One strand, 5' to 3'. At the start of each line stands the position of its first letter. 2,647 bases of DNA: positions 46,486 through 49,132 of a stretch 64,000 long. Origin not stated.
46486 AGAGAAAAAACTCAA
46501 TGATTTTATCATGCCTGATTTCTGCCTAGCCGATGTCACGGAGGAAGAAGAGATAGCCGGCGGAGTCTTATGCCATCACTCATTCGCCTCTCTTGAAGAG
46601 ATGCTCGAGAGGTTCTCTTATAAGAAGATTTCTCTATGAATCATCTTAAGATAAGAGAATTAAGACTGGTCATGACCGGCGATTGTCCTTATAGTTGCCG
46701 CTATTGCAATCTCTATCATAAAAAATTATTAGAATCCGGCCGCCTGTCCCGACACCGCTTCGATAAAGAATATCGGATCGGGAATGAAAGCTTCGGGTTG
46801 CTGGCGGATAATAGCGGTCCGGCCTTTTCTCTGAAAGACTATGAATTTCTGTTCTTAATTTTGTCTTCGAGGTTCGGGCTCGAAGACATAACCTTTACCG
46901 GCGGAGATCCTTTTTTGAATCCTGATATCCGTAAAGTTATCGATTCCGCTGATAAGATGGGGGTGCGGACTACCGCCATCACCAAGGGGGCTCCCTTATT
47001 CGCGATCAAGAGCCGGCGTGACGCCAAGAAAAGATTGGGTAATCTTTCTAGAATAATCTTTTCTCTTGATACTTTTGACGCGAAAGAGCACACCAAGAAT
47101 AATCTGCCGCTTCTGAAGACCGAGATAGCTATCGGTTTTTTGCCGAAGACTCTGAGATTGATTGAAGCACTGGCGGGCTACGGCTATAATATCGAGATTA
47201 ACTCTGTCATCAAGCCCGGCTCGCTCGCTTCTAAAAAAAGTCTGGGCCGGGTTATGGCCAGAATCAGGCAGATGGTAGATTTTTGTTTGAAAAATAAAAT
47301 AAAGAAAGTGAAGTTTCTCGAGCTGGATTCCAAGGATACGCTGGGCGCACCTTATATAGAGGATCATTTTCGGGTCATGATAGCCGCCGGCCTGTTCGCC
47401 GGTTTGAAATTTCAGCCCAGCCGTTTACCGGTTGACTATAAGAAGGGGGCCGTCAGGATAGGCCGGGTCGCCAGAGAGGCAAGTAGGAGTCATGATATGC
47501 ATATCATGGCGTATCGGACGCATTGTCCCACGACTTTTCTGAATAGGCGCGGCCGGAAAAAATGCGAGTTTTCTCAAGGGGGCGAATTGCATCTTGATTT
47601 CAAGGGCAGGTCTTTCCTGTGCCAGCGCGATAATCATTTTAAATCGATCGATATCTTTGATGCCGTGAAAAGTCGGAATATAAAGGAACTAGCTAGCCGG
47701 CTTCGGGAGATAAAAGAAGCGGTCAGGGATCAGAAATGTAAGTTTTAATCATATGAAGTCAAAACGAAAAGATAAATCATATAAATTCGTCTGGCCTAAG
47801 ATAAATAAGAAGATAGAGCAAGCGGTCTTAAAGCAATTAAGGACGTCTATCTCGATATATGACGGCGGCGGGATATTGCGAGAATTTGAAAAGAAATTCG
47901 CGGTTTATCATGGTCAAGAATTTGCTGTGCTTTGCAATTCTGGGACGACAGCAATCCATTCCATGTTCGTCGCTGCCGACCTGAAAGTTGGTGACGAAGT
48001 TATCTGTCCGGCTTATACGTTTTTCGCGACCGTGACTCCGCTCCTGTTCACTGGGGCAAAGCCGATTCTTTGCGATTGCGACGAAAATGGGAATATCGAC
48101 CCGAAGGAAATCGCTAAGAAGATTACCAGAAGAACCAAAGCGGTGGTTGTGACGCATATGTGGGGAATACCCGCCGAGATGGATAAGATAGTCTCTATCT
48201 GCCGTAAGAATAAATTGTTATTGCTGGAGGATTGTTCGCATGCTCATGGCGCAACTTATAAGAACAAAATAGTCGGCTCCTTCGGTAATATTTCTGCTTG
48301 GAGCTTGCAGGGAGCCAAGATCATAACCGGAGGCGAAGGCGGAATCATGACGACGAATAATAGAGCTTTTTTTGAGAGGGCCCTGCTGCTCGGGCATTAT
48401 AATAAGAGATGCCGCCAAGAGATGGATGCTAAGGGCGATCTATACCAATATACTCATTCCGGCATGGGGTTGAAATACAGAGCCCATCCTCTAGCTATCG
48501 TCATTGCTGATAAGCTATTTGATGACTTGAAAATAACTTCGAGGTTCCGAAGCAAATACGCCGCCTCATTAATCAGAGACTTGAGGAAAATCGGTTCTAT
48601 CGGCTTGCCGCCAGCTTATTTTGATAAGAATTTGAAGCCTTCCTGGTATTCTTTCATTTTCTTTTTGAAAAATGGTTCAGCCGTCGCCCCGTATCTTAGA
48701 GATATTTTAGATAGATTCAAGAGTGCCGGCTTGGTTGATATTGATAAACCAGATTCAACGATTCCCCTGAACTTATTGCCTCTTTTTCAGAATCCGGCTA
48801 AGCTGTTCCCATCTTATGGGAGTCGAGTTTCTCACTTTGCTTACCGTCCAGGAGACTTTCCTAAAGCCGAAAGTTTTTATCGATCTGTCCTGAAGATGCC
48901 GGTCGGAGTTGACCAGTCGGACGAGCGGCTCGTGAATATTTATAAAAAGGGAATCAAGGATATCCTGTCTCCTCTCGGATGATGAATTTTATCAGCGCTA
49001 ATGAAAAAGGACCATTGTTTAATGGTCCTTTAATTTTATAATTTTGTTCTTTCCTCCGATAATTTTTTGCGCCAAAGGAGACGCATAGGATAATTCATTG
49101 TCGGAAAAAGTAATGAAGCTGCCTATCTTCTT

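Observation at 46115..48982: Translationally coupled CYTH / radical SAM / DegT-aminotransferase operon of unknown function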

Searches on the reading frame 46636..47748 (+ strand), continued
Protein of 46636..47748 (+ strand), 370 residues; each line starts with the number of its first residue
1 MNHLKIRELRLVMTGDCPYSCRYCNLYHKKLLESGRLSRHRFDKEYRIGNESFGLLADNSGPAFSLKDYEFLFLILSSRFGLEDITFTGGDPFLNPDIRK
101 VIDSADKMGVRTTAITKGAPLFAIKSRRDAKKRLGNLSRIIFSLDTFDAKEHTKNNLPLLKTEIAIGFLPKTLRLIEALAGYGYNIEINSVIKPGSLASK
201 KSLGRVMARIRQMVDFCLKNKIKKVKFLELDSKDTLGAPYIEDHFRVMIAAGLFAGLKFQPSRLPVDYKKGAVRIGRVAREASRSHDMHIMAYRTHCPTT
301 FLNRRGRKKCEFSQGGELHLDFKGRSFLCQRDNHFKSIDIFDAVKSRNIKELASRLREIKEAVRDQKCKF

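Call 82: search_protein_families(library=ncbifam, proteins=[P0159, P0160, P0161, P0162, P0163, P0164, P0166, P0170, P0181], max_evalue=1e-10)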
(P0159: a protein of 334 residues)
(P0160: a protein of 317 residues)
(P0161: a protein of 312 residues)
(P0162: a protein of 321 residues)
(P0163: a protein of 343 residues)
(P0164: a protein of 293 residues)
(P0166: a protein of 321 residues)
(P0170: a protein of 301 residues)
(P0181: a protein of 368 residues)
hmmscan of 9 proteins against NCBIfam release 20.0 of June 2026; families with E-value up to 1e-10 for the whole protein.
P0159 (334 aa): 6 families
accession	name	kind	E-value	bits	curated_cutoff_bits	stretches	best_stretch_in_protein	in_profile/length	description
TIGR02668.1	moaA_archaeal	equivalog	3.1e-27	95.4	325.25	1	5-279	7-272/303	GTP 3',8-cyclase MoaA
TIGR02666.1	moaA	equivalog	4.2e-25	88.4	284.05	1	4-200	6-201/336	GTP 3',8-cyclase MoaA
NF001199.0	PRK00164.2-1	equivalog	5.9e-20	71.6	231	1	4-200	8-196/308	GTP 3',8-cyclase MoaA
NF038283.1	viperin_w_prok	equivalog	5e-15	55.4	180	1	11-209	5-204/281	viperin family antiviral radical SAM protein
TIGR04053.2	TIGR04053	equivalog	7.1e-12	45.2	395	1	14-176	14-174/366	TIGR04053 family radical SAM/SPASM domain-containing protein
TIGR02493.1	PFLA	equivalog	1.7e-11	44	231.75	1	15-183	22-188/235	pyruvate formate-lyase-activating protein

P0160 (317 aa): 6 families
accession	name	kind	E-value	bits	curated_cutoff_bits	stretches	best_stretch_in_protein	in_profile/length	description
TIGR02666.1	moaA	equivalog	5.3e-25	88.1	284.05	1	6-251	8-260/336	GTP 3',8-cyclase MoaA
TIGR02668.1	moaA_archaeal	equivalog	8.8e-24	84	325.25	1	7-294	9-288/303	GTP 3',8-cyclase MoaA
NF001199.0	PRK00164.2-1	equivalog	5.5e-19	68.4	231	1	7-293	11-289/308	GTP 3',8-cyclase MoaA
TIGR02495.1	NrdG2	equivalog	1.6e-15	56.9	131.15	1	15-170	23-177/193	anaerobic ribonucleoside-triphosphate reductase activating protein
NF038283.1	viperin_w_prok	equivalog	9e-12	44.7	180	1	10-178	4-180/281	viperin family antiviral radical SAM protein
TIGR04317.1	W_rSAM_matur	equivalog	2.3e-11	43.4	380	1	14-287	10-275/349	tungsten cofactor oxidoreductase radical SAM maturase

P0161 (312 aa): 6 families
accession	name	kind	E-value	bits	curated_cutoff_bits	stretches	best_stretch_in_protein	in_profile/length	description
TIGR02668.1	moaA_archaeal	equivalog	5.7e-23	81.4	325.25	1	13-299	12-292/303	GTP 3',8-cyclase MoaA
NF001199.0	PRK00164.2-1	equivalog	5.7e-18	65.1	231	1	14-296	15-292/308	GTP 3',8-cyclase MoaA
NF038283.1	viperin_w_prok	equivalog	9.3e-18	64.4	180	1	15-201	6-195/281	viperin family antiviral radical SAM protein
TIGR02666.1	moaA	equivalog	5e-16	58.6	284.05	1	14-216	13-214/336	GTP 3',8-cyclase MoaA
TIGR04317.1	W_rSAM_matur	equivalog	8.2e-13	48.2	380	1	17-279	10-266/349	tungsten cofactor oxidoreductase radical SAM maturase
NF045574.1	sacti_mat_StsB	exception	2.2e-11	43.3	625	1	15-211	100-286/466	StsB family radical SAM/SPASM domain sactipeptide maturase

P0162 (321 aa): 7 families
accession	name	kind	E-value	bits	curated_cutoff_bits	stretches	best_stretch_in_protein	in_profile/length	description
TIGR02668.1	moaA_archaeal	equivalog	9.4e-29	100.3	325.25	1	2-294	7-288/303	GTP 3',8-cyclase MoaA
NF001199.0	PRK00164.2-1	equivalog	2.8e-27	95.7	231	1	2-297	9-294/308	GTP 3',8-cyclase MoaA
TIGR02666.1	moaA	equivalog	1.5e-25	89.9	284.05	1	2-274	7-284/336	GTP 3',8-cyclase MoaA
NF038283.1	viperin_w_prok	equivalog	2.5e-14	53.1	180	1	7-190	4-193/281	viperin family antiviral radical SAM protein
TIGR04317.1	W_rSAM_matur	equivalog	3.4e-14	52.7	380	1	3-269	2-257/349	tungsten cofactor oxidoreductase radical SAM maturase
NF045574.1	sacti_mat_StsB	exception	5.4e-14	51.9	625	1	4-186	95-267/466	StsB family radical SAM/SPASM domain sactipeptide maturase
TIGR04053.2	TIGR04053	equivalog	2.7e-12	46.6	395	1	10-187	13-185/366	TIGR04053 family radical SAM/SPASM domain-containing protein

P0163 (343 aa): 3 families
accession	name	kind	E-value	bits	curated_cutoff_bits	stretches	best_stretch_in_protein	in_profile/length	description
TIGR02668.1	moaA_archaeal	equivalog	3.9e-26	91.7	325.25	1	17-282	7-268/303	GTP 3',8-cyclase MoaA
NF001199.0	PRK00164.2-1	equivalog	8.9e-23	80.9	231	1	16-252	8-245/308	GTP 3',8-cyclase MoaA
TIGR02666.1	moaA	equivalog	1e-19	70.7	284.05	1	16-205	6-194/336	GTP 3',8-cyclase MoaA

P0164 (293 aa): 6 families
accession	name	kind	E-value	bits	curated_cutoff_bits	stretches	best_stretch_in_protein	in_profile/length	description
TIGR02668.1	moaA_archaeal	equivalog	8.1e-32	110.4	325.25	1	2-195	7-204/303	GTP 3',8-cyclase MoaA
NF001199.0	PRK00164.2-1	equivalog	7e-28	97.6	231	1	2-203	9-212/308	GTP 3',8-cyclase MoaA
TIGR02666.1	moaA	equivalog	3.5e-26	92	284.05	1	3-187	8-201/336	GTP 3',8-cyclase MoaA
NF038283.1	viperin_w_prok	equivalog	9.8e-13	47.9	180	1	9-191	6-201/281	viperin family antiviral radical SAM protein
TIGR04317.1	W_rSAM_matur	equivalog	8.1e-12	44.9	380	1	3-214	2-220/349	tungsten cofactor oxidoreductase radical SAM maturase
NF033717.2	HPDL_rSAM_activ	equivalog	3e-11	43.2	420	1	47-177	124-260/311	4-hydroxyphenylacetate decarboxylase activase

P0166 (321 aa): 10 families
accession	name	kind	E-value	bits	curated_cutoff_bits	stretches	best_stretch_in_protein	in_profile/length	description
TIGR02668.1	moaA_archaeal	equivalog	1.5e-26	93.1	325.25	1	4-271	10-271/303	GTP 3',8-cyclase MoaA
TIGR02666.1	moaA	equivalog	5.9e-23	81.4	284.05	1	6-203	12-207/336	GTP 3',8-cyclase MoaA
NF001199.0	PRK00164.2-1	equivalog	6.8e-23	81.3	231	1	4-297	12-296/308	GTP 3',8-cyclase MoaA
NF038283.1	viperin_w_prok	equivalog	7.6e-17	61.4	180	1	8-171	6-174/281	viperin family antiviral radical SAM protein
TIGR04317.1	W_rSAM_matur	equivalog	7e-15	55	380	1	10-189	10-185/349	tungsten cofactor oxidoreductase radical SAM maturase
TIGR04055.1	rSAM_NirJ2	equivalog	1e-13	51.5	500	1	11-189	7-175/326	putative heme d1 biosynthesis radical SAM protein NirJ2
TIGR04545.1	rSAM_ahbD_hemeb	equivalog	5.9e-13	49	500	1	9-189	5-176/339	heme b synthase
TIGR04251.1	SCM_rSAM_ScmF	equivalog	1e-11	44.9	400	1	7-193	7-186/353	SynChlorMet cassette radical SAM/SPASM protein ScmF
TIGR02495.1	NrdG2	equivalog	1.4e-11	44.1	131.15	1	5-178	17-183/193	anaerobic ribonucleoside-triphosphate reductase activating protein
TIGR04546.1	rSAM_ahbC_deAc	equivalog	4.1e-11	42.3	650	1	9-189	44-214/390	12,18-didecarboxysiroheme deacetylase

P0170 (301 aa): 19 families
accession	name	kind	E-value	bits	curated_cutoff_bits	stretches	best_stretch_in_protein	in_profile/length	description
TIGR02668.1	moaA_archaeal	equivalog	1.9e-41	142.1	325.25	1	4-291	11-296/303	GTP 3',8-cyclase MoaA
NF001199.0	PRK00164.2-1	equivalog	7e-35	120.6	231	1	4-291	13-299/308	GTP 3',8-cyclase MoaA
TIGR02666.1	moaA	equivalog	8.8e-34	117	284.05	1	3-290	10-306/336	GTP 3',8-cyclase MoaA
NF038283.1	viperin_w_prok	equivalog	8e-20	71.2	180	1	9-161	8-170/281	viperin family antiviral radical SAM protein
TIGR04317.1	W_rSAM_matur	equivalog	6.9e-17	61.6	380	1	3-180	4-182/349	tungsten cofactor oxidoreductase radical SAM maturase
TIGR02495.1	NrdG2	equivalog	7.2e-16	58.1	131.15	1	10-158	23-169/193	anaerobic ribonucleoside-triphosphate reductase activating protein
NF050035.1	rSAM_WgK_link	exception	4e-15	55.7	650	1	8-138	14-144/367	radical SAM/SPASM peptide maturase WgkB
TIGR02493.1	PFLA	equivalog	4.2e-14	52.5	231.75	1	8-184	20-196/235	pyruvate formate-lyase-activating protein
NF045646.2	rSAM_Se_TrsS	equivalog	7.2e-14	51.2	490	1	8-186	91-267/441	radical SAM (seleno)protein TrsS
TIGR04545.1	rSAM_ahbD_hemeb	equivalog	4.6e-13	49.3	500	1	9-180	6-172/339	heme b synthase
TIGR02109.1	PQQ_syn_pqqE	equivalog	4.9e-12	45.5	381.35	1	9-176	13-175/358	pyrroloquinoline quinone biosynthesis protein PqqE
TIGR04055.1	rSAM_NirJ2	equivalog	7.2e-12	45.5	500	1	10-178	7-169/326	putative heme d1 biosynthesis radical SAM protein NirJ2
TIGR03977.1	rSAM_pair_HxsC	equivalog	7.8e-12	44.7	267.9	1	6-150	28-175/292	His-Xaa-Ser system radical SAM maturase HxsC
TIGR04250.1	SCM_rSAM_ScmE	equivalog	9.9e-12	44.4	400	1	6-161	6-159/358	SynChlorMet cassette radical SAM/SPASM protein ScmE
TIGR03972.1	rSAM_TYW1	equivalog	1.2e-11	44.3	317.95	1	55-182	123-245/297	4-demethylwyosine synthase TYW1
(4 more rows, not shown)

P0181 (368 aa): 13 families
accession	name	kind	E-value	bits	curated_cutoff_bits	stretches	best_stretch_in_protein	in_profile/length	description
TIGR02666.1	moaA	equivalog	7.1e-69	232.3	284.05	1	33-354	7-312/336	GTP 3',8-cyclase MoaA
TIGR02668.1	moaA_archaeal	equivalog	1.5e-49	168.7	325.25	1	33-353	7-299/303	GTP 3',8-cyclase MoaA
NF001199.0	PRK00164.2-1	equivalog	1.4e-47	162.4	231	1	99-353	50-302/308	GTP 3',8-cyclase MoaA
NF033640.1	N_Twi_rSAM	subfamily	2.3e-19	69.8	170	1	34-230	109-299/398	twitch domain-containing radical SAM protein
NF038283.1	viperin_w_prok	equivalog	1.1e-18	67.4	180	1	42-224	8-176/281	viperin family antiviral radical SAM protein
NF045702.1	rSAM_GDGT_ether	equivalog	3.8e-16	58.8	450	1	99-230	125-257/486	tetraether lipid synthase Tes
NF045646.2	rSAM_Se_TrsS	equivalog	1.1e-14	53.8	490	1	98-233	123-258/441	radical SAM (seleno)protein TrsS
TIGR04317.1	W_rSAM_matur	equivalog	2e-12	46.9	380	0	87-228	30-173/349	tungsten cofactor oxidoreductase radical SAM maturase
TIGR04545.1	rSAM_ahbD_hemeb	equivalog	2.9e-12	46.7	500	1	111-227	50-163/339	heme b synthase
TIGR02109.1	PQQ_syn_pqqE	equivalog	4.5e-12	45.6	381.35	1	107-230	53-173/358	pyrroloquinoline quinone biosynthesis protein PqqE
TIGR03972.1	rSAM_TYW1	equivalog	5.7e-12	45.3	317.95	1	33-253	44-263/297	4-demethylwyosine synthase TYW1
TIGR04055.1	rSAM_NirJ2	equivalog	9.4e-12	45.1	500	1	109-250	47-186/326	putative heme d1 biosynthesis radical SAM protein NirJ2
TIGR04311.1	rSAM_Geo_metal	subfamily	1.3e-11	44.2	400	0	108-230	49-178/423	radical SAM/SPASM family putative metalloenzyme maturase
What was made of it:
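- The nearest outside relatives are also MoaA-like (call 82).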

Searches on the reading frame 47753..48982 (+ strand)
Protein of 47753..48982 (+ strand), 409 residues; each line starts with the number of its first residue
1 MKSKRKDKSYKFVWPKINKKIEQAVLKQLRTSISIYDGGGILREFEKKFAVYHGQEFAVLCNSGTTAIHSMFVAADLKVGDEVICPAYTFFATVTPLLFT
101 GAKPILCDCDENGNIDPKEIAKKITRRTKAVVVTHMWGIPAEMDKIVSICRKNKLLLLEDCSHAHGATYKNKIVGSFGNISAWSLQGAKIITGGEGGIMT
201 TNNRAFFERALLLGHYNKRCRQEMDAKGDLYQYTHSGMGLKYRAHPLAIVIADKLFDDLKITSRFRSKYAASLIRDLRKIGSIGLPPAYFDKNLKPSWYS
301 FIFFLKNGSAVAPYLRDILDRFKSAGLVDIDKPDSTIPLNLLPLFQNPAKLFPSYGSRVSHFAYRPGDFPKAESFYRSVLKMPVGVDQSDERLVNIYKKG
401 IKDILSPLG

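Call 3: search_protein_families(library=pfam, proteins=[window:47753-48982:+], max_evalue=0.1)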
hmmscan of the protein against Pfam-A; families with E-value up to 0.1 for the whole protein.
window:47753-48982:+ (409 aa): 5 families
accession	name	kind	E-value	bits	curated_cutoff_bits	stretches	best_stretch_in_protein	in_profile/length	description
PF01041.23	DegT_DnrJ_EryC1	-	3.6e-67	227.6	19.8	1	17-397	3-356/360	DegT/DnrJ/EryC1/StrS aminotransferase family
PF00155.27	Aminotran_1_2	-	1.2e-09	38.3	19.7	1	27-168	29-193/361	Aminotransferase class I and II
PF01212.27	Beta_elim_lyase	-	2.4e-06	27.6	27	1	39-160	31-168/288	Beta-eliminating lyase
PF00266.25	Aminotran_5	-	1.5e-05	24.6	21.5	1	61-164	67-179/371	Aminotransferase class-V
PF01053.26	Cys_Met_Meta_PP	-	6.6e-05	22.1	27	1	44-165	56-178/381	Cys/Met metabolism PLP-dependent enzyme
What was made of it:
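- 47753..48982 (+): g3: DegT/DnrJ/EryC1-family PLP aminotransferase (409 aa), Schiff-base lysine present. PF01041 at 3.6e-67 (call 3).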

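Call 4: search_protein_families(library=ncbifam, proteins=[window:47753-48982:+], max_evalue=0.1)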
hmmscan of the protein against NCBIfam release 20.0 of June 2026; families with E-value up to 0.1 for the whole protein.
window:47753-48982:+ (409 aa): 49 families (the best 25 are shown)
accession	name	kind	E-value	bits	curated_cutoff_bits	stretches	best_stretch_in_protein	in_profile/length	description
TIGR03588.1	PseC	equivalog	3.4e-50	171.1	423.5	1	20-395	12-371/380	UDP-4-amino-4,6-dideoxy-N-acetyl-beta-L-altrosamine transaminase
TIGR04181.1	NHT_00031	hypoth_equivalog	1.1e-45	156.1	420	1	14-245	5-244/359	LegC family aminotransferase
NF008687.0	PRK11706.1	equivalog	3.9e-44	150.9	375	1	21-247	12-237/375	dTDP-4-amino-4,6-dideoxygalactose transaminase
NF011936.0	PRK15407.1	equivalog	3.8e-38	131.3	423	1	39-211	64-245/440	lipopolysaccharide biosynthesis protein RfbH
TIGR02379.1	ECA_wecE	subfamily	6.8e-36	123.8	434.85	1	25-244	16-235/376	dTDP-4-amino-4,6-dideoxy-D-glucose transaminase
NF008658.2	PRK11658.1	equivalog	3.4e-35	121.4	631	1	12-286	7-280/379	UDP-4-amino-4-deoxy-L-arabinose aminotransferase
TIGR04427.1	PLP_DesI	equivalog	6.1e-34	117.8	650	1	36-216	48-227/390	dTDP-4-dehydro-6-deoxyglucose aminotransferase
TIGR01977.1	am_tr_V_EF2568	hypoth_equivalog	1.8e-07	30.5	377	1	58-200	65-212/376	cysteine desulfurase family protein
NF004621.0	PRK05957.1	equivalog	2.4e-07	29.8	498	1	59-162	92-201/389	pyridoxal phosphate-dependent aminotransferase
NF005816.0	PRK07682.1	equivalog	4.5e-07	28.8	620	1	43-181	77-221/390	aminotransferase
NF004975.0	PRK06348.1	equivalog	4.3e-06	26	549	1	64-160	95-201/384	pyridoxal phosphate-dependent aminotransferase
NF005817.0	PRK07683.1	equivalog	1.7e-05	23.7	575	1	47-136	80-170/387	aminotransferase A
NF041091.1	asp_aminotase_Arch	equivalog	4e-05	22.6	550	1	42-134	74-167/376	aspartate aminotransferase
NF005732.0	PRK07550.1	equivalog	5.3e-05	22.4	366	1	59-159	96-204/389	aminotransferase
NF005744.0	PRK07568.1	subfamily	7.4e-05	21.7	389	1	47-180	80-220/398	pyridoxal phosphate-dependent aminotransferase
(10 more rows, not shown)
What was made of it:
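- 47753..48982 (+): It falls below all NCBIfam equivalog cut-offs (call 4).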

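Call 38: search_solved_structures(query=window:47753-48979:+, max_evalue=1e-20, show_alignments=1)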
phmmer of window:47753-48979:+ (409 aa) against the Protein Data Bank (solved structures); distinct sequences matched with E-value up to 1e-20: 49.
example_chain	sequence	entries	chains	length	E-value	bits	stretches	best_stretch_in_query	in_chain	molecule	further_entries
7b0m_AAA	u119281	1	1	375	6.5e-44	153.8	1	22-249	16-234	Sugar aminotransferase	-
7l7x_AAA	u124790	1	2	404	7.3e-43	150.3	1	14-251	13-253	DegT/DnrJ/EryC1/StrS aminotransferase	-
3bn1_A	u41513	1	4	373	1.7e-40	142.5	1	34-210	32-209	Perosamine synthetase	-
3dr7_A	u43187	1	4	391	1.9e-40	142.3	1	34-210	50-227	Putative perosamine synthetase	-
3dr4_A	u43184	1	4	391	1.3e-39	139.6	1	34-210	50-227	Putative perosamine synthetase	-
3frk_A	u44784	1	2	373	5.4e-38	134.3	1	43-221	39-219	QdtB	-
8y96_A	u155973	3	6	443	1.4e-37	132.9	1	39-212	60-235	DegT/DnrJ/EryC1/StrS family aminotransferase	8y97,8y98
2c7t_A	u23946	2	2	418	7.7e-37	130.5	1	17-303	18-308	GLUTAMINE-2-DEOXY-SCYLLO-INOSOSE AMINOTRANSFERASE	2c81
1o61_A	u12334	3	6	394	8.4e-37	130.3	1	36-222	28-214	aminotransferase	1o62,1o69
5w71_A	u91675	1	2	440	9e-37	130.2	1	17-303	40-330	L-glutamine:2-deoxy-scyllo-inosose aminotransferase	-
4ztc_A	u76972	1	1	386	5e-36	127.8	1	36-222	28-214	Aminotransferase homolog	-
7b0d_A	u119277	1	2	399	8.1e-36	127.1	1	14-217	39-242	Glutamine--scyllo-inositol transaminase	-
5k8b_A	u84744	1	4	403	2e-35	125.8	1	54-243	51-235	8-amino-3,8-dideoxy-alpha-D-manno-octulosonate transaminase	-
7n63_A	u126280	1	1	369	1.9e-34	122.6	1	36-316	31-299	Putative aminotransferase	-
8gyh_B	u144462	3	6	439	5.5e-33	117.8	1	12-292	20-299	DegT/DnrJ/EryC1/StrS family aminotransferase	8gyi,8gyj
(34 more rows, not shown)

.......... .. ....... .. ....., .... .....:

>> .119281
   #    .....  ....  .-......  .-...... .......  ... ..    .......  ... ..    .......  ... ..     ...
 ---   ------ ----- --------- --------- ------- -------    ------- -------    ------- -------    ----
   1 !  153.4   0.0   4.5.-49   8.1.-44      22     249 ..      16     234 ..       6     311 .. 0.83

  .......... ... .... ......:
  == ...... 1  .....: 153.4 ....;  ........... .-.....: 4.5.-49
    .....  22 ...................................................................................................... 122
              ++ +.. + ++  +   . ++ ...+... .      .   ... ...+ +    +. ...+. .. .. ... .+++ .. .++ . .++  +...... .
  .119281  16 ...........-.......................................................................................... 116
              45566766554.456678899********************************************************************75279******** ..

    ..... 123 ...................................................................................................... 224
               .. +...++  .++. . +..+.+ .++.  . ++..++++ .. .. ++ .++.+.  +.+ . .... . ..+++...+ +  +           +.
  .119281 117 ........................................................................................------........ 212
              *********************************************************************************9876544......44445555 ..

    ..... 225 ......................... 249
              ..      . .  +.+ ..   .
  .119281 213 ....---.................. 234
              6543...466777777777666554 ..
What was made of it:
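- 47753..48982 (+): Best PDB relatives are sugar aminotransferases at E 6.5e-44, with K of '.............' aligned to the catalytic K (call 38).
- On DegT/DnrJ/EryC1/StrS aminotransferases (PF01041): K in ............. aligns to the catalytic K of 7b0m (call 38).
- g3's closest solved relatives are NDP-sugar and inosose aminotransferases: perosamine synthase, QdtB, BtrR (call 38).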

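Call 39: search_protein_families(library=padloc, proteins=[window:47753-48979:+], max_evalue=0.01)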
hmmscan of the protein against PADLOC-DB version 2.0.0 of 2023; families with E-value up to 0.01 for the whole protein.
window:47753-48979:+ (409 aa): 2 families
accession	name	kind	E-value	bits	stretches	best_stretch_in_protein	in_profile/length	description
PDLC02657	DndA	-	0.0021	15.5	1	101-168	112-182/372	DndA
PDLC02759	SspA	-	0.0024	15.3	1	100-169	109-181/374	SspA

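Call 77: search_protein_families(library=phrogs, proteins=[window:47753-48979:+], max_evalue=0.001)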
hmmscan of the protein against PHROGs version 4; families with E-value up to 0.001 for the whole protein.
window:47753-48979:+ (409 aa): 1 family
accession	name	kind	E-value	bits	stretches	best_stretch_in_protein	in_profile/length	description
phrog_3139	-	other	3.3e-50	172.1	1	9-306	5-311/387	aminotransferase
